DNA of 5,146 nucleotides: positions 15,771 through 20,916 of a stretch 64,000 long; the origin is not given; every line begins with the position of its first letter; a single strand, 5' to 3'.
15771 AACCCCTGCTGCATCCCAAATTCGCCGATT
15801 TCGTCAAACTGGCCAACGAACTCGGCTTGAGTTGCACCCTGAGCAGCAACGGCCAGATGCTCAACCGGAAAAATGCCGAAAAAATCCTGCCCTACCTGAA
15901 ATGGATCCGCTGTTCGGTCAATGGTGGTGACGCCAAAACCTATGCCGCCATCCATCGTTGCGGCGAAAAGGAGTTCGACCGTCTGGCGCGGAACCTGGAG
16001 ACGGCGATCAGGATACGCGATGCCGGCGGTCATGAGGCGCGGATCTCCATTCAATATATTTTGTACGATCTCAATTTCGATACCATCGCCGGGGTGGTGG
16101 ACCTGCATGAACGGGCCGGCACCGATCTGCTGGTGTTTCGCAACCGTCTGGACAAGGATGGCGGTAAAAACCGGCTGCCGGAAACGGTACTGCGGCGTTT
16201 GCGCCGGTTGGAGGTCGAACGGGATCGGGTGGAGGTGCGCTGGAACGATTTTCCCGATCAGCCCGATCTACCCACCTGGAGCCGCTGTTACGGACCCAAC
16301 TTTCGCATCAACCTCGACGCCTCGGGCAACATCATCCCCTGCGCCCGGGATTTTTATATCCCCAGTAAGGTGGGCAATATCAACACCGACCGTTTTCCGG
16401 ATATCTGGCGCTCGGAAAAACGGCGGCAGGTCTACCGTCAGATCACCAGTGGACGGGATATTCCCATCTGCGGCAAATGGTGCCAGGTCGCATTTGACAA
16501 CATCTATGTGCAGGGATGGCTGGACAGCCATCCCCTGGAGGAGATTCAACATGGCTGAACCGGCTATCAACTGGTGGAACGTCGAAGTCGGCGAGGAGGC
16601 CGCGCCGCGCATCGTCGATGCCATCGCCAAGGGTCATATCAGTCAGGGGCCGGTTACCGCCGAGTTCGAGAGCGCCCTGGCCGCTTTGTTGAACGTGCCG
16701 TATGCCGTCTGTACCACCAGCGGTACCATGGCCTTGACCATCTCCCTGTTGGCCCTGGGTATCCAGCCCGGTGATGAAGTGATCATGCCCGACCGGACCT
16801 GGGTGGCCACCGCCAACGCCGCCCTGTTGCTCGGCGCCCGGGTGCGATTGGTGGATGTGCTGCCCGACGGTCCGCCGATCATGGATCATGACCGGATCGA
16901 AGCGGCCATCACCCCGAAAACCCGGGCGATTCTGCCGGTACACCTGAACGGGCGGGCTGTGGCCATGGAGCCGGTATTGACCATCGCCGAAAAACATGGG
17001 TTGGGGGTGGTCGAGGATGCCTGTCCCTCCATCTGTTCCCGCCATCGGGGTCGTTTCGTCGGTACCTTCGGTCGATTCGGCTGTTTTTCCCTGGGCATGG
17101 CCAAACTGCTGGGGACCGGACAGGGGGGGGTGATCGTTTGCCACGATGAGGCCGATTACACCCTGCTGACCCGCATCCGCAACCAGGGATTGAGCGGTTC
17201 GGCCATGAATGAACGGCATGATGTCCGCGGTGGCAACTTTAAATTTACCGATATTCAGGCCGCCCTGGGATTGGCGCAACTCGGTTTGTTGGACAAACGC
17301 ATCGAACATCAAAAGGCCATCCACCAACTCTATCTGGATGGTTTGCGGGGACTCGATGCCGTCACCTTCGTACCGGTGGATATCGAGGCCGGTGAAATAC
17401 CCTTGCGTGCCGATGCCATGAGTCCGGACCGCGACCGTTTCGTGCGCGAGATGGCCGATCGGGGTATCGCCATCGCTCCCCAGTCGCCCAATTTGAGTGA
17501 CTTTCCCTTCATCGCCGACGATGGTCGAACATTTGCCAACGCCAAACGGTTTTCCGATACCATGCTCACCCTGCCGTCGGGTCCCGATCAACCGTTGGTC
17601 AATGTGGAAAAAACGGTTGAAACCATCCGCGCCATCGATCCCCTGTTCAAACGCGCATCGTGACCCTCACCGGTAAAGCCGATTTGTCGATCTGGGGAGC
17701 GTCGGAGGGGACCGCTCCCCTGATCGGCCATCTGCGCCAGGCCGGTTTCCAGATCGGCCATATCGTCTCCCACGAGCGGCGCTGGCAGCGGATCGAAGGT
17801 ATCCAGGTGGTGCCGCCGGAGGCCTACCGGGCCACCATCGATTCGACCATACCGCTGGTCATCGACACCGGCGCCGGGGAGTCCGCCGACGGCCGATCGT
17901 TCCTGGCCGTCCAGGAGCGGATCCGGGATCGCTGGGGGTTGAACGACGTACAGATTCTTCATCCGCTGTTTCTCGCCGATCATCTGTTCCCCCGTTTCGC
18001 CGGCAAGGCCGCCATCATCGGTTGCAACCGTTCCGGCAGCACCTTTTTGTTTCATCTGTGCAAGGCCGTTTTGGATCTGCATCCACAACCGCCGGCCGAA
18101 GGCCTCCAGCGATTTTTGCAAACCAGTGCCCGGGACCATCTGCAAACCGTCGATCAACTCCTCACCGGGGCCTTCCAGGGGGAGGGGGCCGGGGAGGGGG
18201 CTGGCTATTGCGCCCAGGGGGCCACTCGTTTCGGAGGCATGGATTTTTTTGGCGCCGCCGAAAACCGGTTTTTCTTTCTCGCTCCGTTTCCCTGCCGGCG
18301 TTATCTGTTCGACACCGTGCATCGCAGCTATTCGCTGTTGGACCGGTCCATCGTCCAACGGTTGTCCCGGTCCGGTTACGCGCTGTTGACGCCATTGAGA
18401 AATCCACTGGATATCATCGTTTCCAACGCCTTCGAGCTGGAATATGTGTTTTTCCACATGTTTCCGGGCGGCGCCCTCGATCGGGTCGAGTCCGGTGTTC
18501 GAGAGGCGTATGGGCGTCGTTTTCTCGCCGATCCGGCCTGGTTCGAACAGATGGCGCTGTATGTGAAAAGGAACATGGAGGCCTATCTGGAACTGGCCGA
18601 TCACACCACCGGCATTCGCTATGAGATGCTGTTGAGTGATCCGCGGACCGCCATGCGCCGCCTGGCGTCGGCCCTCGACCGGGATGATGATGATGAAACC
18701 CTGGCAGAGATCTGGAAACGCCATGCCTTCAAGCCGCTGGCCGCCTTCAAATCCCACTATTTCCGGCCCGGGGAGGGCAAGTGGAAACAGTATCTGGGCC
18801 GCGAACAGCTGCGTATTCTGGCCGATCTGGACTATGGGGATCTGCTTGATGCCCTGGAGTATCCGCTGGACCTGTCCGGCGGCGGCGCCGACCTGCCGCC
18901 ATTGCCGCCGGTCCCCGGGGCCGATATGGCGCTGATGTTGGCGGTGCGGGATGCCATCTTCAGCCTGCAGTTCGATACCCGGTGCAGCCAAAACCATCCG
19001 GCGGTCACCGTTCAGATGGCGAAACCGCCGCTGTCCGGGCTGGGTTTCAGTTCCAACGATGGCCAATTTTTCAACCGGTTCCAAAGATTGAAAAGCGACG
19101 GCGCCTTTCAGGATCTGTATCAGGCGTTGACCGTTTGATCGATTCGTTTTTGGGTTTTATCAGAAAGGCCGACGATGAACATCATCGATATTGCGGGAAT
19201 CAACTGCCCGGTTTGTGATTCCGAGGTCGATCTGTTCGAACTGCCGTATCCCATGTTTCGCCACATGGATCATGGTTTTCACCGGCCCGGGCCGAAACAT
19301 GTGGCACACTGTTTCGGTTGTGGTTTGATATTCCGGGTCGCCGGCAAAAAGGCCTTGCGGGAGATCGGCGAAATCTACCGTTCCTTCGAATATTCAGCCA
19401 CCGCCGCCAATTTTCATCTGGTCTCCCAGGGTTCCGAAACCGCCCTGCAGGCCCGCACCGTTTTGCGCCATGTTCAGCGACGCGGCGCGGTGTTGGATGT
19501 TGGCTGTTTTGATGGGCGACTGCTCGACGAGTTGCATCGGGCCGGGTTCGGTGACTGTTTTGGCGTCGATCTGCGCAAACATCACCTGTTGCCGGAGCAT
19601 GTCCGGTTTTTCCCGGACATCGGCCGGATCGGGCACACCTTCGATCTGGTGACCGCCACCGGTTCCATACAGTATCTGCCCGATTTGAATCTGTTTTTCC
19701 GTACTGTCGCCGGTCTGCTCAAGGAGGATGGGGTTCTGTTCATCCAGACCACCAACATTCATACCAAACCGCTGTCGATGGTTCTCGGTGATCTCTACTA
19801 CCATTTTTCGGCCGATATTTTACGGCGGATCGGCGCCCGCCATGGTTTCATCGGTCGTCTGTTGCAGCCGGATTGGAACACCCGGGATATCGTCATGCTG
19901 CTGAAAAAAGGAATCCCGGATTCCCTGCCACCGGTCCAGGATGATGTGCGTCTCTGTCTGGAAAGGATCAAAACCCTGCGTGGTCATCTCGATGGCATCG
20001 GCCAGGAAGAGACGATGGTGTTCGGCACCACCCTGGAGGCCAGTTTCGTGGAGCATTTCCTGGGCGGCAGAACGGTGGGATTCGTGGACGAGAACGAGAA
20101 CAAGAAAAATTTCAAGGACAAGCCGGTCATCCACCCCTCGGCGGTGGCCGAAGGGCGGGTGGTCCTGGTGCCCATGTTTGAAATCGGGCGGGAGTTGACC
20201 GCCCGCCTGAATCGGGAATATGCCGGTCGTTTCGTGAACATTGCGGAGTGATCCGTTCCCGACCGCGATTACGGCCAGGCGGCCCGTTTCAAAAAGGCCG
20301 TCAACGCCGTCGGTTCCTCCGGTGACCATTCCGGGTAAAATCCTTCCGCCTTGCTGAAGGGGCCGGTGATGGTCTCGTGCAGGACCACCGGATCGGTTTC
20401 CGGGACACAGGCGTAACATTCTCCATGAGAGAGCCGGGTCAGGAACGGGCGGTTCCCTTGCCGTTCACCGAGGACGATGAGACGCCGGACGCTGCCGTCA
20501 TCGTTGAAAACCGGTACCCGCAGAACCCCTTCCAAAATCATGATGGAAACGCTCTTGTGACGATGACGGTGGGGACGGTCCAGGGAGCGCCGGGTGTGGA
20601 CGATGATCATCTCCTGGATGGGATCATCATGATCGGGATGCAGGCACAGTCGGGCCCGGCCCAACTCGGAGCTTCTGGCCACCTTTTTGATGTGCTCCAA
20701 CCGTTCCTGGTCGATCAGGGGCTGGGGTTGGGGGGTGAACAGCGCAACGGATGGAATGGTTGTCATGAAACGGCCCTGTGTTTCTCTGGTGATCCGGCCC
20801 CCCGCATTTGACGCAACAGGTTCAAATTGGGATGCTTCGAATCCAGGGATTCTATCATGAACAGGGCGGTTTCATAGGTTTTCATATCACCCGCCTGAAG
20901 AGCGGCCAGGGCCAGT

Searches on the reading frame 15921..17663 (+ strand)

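Call 7: search_protein_families(library=pfam, proteins=[window:15921-17663:+], max_evalue=0.001)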
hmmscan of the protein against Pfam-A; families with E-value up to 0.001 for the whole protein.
window:15921-17663:+ (580 aa): 4 families
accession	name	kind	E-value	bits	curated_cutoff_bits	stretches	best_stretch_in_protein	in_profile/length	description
PF01041.23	DegT_DnrJ_EryC1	-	1.7e-79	268.1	19.8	1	224-569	4-359/360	DegT/DnrJ/EryC1/StrS aminotransferase family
PF01212.27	Beta_elim_lyase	-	1.8e-08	34.5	27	1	244-486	32-276/288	Beta-eliminating lyase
PF00155.27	Aminotran_1_2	-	9.2e-08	32.1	19.7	1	237-335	34-148/361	Aminotransferase class I and II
PF01053.26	Cys_Met_Meta_PP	-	1.2e-06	27.7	27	1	242-364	50-171/381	Cys/Met metabolism PLP-dependent enzyme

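Call 12: search_protein_families(library=ncbifam, proteins=[window:15921-17663:+], max_evalue=0.001)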
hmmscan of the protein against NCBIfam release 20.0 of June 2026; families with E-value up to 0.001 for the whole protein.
window:15921-17663:+ (580 aa): 23 families
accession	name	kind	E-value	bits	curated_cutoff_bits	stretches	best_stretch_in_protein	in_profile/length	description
TIGR04181.1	NHT_00031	hypoth_equivalog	4.2e-54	183.8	420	1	226-554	11-359/359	LegC family aminotransferase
TIGR03588.1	PseC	equivalog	3.2e-53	181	423.5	1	230-570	16-377/380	UDP-4-amino-4,6-dideoxy-N-acetyl-beta-L-altrosamine transaminase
NF008687.0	PRK11706.1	equivalog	6.5e-50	169.9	375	1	228-481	14-273/375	dTDP-4-amino-4,6-dideoxygalactose transaminase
NF008658.2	PRK11658.1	equivalog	6.2e-47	160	631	1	223-569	12-373/379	UDP-4-amino-4-deoxy-L-arabinose aminotransferase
TIGR02379.1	ECA_wecE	subfamily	1.6e-43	148.9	434.85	1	222-482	9-275/376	dTDP-4-amino-4,6-dideoxy-D-glucose transaminase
TIGR04427.1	PLP_DesI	equivalog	6.1e-42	144.1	650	1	241-567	49-377/390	dTDP-4-dehydro-6-deoxyglucose aminotransferase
NF011936.0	PRK15407.1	equivalog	3.9e-34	118.1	423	2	222-423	43-251/440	lipopolysaccharide biosynthesis protein RfbH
NF004770.0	PRK06108.1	subfamily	1.4e-10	40.6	422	1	261-338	98-175/396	pyridoxal phosphate-dependent aminotransferase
NF041364.1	GntC_guanitoxin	equivalog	1.8e-08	33.7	415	1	260-366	60-173/356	guanitoxin biosynthesis PLP-dependent (S)-gamma-hydroxy-L-arginine cyclodehydratase GntC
NF005695.0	PRK07503.1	equivalog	2.2e-06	26.6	666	1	243-424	64-239/403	methionine gamma-lyase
NF004621.0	PRK05957.1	equivalog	7.3e-06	25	498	1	262-343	92-170/389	pyridoxal phosphate-dependent aminotransferase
NF002878.0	PRK03321.1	subfamily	8.4e-06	24.7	374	1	246-339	59-151/352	histidinol-phosphate transaminase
NF006488.0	PRK08912.1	equivalog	9.9e-06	24.7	498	1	263-361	90-181/387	aminotransferase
NF041359.1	GntG_guanitoxin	subfamily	1.3e-05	24.6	230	1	244-334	38-128/343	GntG family PLP-dependent aldolase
NF041091.1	asp_aminotase_Arch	equivalog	2.3e-05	23.4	550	1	263-338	91-165/376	aspartate aminotransferase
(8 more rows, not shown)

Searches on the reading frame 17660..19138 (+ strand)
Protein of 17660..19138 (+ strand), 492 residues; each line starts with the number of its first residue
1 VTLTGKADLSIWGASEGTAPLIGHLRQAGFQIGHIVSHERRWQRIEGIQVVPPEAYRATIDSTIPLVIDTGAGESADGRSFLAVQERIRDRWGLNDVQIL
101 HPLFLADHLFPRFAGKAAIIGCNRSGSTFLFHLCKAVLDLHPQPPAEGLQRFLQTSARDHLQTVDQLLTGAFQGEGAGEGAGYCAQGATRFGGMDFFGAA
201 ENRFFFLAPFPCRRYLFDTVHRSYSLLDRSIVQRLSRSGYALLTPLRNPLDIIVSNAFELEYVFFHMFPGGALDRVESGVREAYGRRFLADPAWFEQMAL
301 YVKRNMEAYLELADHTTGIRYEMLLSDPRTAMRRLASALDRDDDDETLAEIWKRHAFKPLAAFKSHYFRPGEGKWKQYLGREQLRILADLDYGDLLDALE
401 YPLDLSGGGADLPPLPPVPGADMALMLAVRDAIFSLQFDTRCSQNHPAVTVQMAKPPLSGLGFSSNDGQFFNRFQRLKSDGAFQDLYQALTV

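Call 7: search_protein_families(library=pfam, proteins=[window:17660-19138:+], max_evalue=0.001)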
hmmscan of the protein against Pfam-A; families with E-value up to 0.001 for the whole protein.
window:17660-19138:+ (492 aa): 2 families
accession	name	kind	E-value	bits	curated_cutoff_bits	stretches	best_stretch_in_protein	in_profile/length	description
PF00685.33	Sulfotransfer_1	-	7.5e-09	35.8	22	1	118-385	5-241/255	Sulfotransferase domain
PF13469.12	Sulfotransfer_3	-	1.7e-08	35.4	27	0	119-163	4-44/216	Sulfotransferase family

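Call 12: search_protein_families(library=ncbifam, proteins=[window:17660-19138:+], max_evalue=0.001)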
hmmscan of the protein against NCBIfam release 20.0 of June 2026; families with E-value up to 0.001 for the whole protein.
window:17660-19138:+ (492 aa): 0 families

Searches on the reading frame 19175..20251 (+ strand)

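Call 7: search_protein_families(library=pfam, proteins=[window:19175-20251:+], max_evalue=0.001)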
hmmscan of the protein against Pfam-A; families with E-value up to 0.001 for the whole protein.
window:19175-20251:+ (358 aa): 5 families
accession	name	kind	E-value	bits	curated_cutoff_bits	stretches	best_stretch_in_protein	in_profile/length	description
PF13489.12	Methyltransf_23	-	6.8e-13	49.1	27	1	101-198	21-124/164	Methyltransferase domain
PF08241.18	Methyltransf_11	-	2.6e-07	31.6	21.2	1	107-190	1-95/95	Methyltransferase domain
PF08242.18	Methyltransf_12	-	3.3e-07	31.4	30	1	107-188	1-98/98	Methyltransferase domain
PF13649.12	Methyltransf_25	-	1.2e-05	26.4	27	0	106-186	1-97/97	Methyltransferase domain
PF13847.12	Methyltransf_31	-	1.2e-05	25.5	27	0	154-197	73-116/145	Methyltransferase domain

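Call 12: search_protein_families(library=ncbifam, proteins=[window:19175-20251:+], max_evalue=0.001)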
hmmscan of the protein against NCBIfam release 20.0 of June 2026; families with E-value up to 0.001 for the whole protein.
window:19175-20251:+ (358 aa): 1 family
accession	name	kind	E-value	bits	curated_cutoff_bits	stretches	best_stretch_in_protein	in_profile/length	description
TIGR01983.1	UbiG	equivalog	1.9e-05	24.1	102.95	0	154-198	115-159/228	bifunctional 2-polyprenyl-6-hydroxyphenol methylase/3-demethylubiquinol 3-O-methyltransferase UbiG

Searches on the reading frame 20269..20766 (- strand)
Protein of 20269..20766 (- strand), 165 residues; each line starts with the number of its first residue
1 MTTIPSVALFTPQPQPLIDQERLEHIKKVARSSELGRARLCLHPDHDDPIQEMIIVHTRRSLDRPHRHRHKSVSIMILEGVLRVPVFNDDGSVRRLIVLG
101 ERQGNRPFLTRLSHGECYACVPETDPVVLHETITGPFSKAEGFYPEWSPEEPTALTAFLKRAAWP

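Call 5: search_protein_families(library=pfam, proteins=[window:20269-20766:-], max_evalue=0.01)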
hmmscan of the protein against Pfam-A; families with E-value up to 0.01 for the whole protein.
window:20269-20766:- (165 aa): 0 families

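Call 12: search_protein_families(library=ncbifam, proteins=[window:20269-20766:-], max_evalue=0.001)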
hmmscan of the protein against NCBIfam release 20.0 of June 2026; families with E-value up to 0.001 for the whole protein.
window:20269-20766:- (165 aa): 1 family
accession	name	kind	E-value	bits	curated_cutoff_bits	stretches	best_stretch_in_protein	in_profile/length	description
TIGR04366.1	cupin_WbuC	subfamily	5e-29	100.8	42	1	17-149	1-132/132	WbuC family cupin fold metalloprotein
